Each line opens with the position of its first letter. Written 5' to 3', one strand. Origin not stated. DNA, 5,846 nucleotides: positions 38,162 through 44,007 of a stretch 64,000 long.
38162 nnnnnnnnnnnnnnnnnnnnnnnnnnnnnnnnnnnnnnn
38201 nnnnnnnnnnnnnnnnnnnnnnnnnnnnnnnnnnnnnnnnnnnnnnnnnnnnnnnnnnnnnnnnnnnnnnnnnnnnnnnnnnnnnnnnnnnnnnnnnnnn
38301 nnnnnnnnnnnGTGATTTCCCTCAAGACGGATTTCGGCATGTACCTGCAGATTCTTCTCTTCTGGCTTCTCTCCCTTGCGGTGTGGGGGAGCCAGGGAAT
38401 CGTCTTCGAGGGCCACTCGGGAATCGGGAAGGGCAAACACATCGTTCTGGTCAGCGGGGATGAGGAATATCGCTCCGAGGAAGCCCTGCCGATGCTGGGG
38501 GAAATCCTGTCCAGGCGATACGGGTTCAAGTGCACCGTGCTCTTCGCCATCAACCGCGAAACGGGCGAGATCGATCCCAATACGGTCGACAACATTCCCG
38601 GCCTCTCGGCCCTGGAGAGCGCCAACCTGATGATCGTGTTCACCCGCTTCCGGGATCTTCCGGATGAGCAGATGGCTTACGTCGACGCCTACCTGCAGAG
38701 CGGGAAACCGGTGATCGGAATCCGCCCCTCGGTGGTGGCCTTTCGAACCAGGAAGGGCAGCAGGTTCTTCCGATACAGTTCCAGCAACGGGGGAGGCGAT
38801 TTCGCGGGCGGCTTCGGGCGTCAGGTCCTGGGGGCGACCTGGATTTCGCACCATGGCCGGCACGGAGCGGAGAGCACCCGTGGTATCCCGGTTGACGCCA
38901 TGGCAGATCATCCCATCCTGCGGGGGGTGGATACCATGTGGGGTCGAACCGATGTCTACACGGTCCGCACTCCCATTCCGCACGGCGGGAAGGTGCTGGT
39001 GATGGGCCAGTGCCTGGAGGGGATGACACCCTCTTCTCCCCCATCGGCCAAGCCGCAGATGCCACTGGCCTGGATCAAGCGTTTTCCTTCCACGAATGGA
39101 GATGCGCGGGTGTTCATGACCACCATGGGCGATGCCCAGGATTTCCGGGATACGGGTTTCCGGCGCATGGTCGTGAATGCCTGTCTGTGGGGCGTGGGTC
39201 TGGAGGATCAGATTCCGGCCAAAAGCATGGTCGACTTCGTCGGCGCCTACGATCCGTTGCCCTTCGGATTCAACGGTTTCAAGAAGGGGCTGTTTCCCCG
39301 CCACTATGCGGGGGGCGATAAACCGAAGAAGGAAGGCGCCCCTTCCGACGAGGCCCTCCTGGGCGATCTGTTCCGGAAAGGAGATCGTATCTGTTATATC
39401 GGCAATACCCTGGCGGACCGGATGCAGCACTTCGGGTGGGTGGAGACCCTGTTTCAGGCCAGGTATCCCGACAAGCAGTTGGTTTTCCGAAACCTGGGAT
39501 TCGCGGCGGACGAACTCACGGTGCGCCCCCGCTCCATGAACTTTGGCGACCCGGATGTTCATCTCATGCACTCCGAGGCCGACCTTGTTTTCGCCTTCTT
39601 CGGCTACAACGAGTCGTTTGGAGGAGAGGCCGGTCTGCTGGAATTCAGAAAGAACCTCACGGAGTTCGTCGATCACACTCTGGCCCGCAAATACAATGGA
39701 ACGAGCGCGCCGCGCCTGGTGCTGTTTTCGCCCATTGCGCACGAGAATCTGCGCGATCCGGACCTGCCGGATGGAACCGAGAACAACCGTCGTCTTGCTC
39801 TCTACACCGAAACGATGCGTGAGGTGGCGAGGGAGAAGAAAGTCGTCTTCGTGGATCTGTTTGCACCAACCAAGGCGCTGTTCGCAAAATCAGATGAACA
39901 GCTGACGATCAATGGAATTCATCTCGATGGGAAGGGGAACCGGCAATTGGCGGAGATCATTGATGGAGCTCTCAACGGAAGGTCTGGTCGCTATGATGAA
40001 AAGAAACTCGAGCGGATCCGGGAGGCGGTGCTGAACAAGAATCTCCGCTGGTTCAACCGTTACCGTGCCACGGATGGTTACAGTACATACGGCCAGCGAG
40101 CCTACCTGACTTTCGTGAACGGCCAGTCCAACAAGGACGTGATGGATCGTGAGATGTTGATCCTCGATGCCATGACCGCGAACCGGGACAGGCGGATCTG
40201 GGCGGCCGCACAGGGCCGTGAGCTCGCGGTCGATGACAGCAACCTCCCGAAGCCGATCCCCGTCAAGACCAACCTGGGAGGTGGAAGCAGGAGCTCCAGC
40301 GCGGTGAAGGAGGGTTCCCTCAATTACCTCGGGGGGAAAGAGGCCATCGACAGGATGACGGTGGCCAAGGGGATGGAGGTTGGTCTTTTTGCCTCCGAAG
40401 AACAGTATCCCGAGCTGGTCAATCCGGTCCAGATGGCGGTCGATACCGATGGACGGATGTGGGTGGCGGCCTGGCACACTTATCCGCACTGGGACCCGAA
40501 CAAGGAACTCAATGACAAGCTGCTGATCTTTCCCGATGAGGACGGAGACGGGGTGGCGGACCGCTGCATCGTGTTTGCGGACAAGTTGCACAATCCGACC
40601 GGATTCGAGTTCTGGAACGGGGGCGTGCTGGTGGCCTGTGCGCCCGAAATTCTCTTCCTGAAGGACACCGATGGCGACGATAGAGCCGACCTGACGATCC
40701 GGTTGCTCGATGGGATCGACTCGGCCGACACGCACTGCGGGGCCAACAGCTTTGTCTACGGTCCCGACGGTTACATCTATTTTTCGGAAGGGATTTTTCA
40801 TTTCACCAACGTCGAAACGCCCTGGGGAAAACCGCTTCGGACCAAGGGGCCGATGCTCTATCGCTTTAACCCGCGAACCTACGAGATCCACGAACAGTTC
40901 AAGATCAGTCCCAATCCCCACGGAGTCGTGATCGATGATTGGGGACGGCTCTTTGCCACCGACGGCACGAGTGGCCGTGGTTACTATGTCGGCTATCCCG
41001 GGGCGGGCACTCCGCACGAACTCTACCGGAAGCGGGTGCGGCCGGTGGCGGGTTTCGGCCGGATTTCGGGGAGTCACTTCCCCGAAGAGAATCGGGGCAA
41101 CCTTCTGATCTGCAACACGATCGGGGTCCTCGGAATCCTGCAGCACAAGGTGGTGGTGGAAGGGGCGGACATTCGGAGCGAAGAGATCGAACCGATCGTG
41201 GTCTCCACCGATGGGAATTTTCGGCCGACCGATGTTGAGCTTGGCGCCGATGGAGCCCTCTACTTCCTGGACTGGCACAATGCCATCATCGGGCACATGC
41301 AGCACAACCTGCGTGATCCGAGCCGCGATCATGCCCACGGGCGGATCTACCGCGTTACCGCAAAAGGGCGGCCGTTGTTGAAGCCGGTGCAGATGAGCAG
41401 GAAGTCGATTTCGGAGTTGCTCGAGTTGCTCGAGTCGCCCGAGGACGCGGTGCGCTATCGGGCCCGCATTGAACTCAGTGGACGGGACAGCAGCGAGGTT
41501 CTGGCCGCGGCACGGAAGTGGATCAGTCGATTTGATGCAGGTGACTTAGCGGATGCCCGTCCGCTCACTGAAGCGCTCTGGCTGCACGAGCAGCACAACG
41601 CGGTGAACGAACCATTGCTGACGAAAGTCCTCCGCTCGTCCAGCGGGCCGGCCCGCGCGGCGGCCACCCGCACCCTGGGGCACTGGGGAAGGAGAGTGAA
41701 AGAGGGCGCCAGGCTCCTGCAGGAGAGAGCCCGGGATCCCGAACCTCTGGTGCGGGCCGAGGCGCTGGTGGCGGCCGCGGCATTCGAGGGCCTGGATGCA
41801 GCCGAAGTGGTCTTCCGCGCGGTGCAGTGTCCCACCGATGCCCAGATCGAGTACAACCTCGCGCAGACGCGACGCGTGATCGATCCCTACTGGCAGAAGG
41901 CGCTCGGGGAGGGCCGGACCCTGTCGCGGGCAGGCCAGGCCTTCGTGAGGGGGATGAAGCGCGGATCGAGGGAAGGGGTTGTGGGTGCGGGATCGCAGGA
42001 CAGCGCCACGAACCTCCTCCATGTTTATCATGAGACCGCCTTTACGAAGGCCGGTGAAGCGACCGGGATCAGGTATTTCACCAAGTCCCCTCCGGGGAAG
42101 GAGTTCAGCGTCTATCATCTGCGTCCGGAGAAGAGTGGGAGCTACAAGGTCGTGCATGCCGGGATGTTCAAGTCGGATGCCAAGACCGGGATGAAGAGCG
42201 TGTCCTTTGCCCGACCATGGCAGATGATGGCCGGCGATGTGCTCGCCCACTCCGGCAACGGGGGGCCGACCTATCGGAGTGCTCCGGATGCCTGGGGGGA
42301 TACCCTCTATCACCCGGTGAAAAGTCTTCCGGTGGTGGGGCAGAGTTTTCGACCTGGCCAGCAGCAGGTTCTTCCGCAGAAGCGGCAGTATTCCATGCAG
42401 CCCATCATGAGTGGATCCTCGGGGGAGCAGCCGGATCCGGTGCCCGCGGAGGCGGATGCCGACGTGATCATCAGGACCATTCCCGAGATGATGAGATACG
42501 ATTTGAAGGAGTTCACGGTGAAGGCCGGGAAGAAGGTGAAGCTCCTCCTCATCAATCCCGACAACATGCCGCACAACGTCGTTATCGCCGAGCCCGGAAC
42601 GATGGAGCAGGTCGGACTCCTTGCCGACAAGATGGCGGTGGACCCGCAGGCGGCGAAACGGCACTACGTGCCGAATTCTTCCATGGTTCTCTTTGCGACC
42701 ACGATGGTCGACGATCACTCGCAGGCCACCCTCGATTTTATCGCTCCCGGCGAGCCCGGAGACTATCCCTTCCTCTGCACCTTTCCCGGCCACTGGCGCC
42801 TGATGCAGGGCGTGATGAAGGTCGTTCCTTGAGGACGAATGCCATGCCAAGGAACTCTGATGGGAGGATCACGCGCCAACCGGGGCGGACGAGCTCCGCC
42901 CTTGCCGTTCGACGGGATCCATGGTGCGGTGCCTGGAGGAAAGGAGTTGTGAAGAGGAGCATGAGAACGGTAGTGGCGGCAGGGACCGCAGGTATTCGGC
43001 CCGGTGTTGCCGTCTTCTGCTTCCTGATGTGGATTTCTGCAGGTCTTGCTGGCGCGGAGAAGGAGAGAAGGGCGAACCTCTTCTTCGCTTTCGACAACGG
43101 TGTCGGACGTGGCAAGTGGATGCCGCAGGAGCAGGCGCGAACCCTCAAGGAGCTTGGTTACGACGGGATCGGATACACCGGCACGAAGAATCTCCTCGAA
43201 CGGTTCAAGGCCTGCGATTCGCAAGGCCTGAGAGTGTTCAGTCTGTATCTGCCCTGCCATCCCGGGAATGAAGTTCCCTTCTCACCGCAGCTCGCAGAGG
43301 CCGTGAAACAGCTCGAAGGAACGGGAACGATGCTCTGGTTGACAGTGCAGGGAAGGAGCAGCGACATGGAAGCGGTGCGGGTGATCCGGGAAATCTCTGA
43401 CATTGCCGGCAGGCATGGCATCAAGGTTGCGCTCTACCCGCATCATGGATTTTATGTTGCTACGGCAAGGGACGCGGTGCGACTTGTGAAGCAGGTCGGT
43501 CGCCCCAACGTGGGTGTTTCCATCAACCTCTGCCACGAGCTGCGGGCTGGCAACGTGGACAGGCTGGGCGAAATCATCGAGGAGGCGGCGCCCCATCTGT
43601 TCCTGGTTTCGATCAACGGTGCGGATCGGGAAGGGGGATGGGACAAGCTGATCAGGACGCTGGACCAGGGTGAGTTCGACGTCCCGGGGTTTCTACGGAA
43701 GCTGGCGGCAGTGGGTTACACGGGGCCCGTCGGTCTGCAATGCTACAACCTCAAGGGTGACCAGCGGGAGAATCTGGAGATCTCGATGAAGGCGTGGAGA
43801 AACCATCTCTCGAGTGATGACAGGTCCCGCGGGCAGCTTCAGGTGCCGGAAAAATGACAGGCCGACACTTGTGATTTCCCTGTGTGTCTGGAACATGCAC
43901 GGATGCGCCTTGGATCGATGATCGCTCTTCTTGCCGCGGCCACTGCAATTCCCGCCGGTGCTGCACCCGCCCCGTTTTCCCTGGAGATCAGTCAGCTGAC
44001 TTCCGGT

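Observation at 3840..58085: Eight paralogous HzsA-architecture beta-propeller c-type cytochromes clustered in one non-anammox island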

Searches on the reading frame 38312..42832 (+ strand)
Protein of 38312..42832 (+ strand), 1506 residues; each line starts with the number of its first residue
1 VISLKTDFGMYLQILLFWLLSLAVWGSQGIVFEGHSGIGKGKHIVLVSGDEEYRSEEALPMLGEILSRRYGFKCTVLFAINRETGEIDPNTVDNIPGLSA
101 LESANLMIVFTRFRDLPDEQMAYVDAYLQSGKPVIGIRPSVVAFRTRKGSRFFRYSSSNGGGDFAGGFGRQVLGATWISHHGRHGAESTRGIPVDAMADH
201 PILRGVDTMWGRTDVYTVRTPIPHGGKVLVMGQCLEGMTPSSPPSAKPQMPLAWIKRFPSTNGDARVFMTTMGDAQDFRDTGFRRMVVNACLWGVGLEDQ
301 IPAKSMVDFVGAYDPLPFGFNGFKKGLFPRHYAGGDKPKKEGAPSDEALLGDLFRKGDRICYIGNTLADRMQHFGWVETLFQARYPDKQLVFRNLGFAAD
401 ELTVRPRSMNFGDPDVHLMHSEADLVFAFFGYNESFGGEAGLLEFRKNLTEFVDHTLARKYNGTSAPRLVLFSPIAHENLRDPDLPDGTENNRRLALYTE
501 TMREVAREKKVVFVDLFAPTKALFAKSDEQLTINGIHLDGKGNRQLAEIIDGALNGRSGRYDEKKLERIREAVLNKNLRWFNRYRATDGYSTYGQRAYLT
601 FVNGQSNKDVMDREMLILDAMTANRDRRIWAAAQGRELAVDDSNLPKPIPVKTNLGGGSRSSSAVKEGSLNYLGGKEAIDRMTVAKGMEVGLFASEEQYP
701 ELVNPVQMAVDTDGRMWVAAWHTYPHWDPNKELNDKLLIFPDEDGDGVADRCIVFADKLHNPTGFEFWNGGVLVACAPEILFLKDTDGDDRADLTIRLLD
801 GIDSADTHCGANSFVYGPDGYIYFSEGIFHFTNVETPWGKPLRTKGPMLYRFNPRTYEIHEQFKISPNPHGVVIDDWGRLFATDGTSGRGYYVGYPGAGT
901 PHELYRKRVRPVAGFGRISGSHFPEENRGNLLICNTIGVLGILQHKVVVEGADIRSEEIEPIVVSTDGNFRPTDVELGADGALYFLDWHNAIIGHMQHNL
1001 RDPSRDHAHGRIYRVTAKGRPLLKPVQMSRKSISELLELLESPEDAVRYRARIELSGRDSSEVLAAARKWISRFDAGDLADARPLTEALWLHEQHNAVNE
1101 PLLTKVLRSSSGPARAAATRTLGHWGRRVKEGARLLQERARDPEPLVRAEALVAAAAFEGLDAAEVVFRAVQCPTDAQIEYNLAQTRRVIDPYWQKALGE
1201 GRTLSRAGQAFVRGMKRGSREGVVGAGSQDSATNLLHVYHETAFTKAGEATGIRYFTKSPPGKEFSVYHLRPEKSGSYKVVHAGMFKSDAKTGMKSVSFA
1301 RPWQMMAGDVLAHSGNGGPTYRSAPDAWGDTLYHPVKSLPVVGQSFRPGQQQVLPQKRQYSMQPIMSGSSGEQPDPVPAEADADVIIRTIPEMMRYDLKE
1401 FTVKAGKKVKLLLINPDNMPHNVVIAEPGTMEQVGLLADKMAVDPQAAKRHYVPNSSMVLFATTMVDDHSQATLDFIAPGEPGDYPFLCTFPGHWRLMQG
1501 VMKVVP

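Call 5: search_protein_families(library=pfam, proteins=[window:38312-42832:+], max_evalue=0.001)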
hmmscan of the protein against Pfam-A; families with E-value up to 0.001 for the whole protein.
window:38312-42832:+ (1506 aa): 6 families
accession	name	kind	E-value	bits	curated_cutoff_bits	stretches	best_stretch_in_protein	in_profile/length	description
PF23500.1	DUF7133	-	7.3e-68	230.1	27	2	676-889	3-210/385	Domain of unknown function (DUF7133)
PF13472.12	Lipase_GDSL_2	-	4.5e-11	44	32.9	1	375-544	21-177/178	GDSL-like Lipase/Acylhydrolase family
PF06283.17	ThuA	-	1.1e-10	42.6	33.4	1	101-293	48-208/209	Trehalose utilisation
PF13646.12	HEAT_2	-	4.4e-09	36.9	27.7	1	1101-1177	2-77/88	HEAT repeats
PF00127.26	Copper-bind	-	8.1e-09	36.2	21.2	1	1392-1504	10-98/99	Copper binding proteins, plastocyanin/azurin family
PF13473.12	Cupredoxin_1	-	0.0002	21.8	27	0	1387-1491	23-94/104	Cupredoxin-like domain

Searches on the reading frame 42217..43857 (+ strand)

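Call 5: search_protein_families(library=pfam, proteins=[window:42217-43857:+], max_evalue=0.001)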
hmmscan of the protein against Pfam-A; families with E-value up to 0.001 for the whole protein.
window:42217-43857:+ (546 aa): 1 family
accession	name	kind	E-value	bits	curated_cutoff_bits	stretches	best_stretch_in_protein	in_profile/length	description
PF01261.30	AP_endonuc_2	-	1.2e-19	71.4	31.1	1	358-526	72-245/249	Xylose isomerase-like TIM barrel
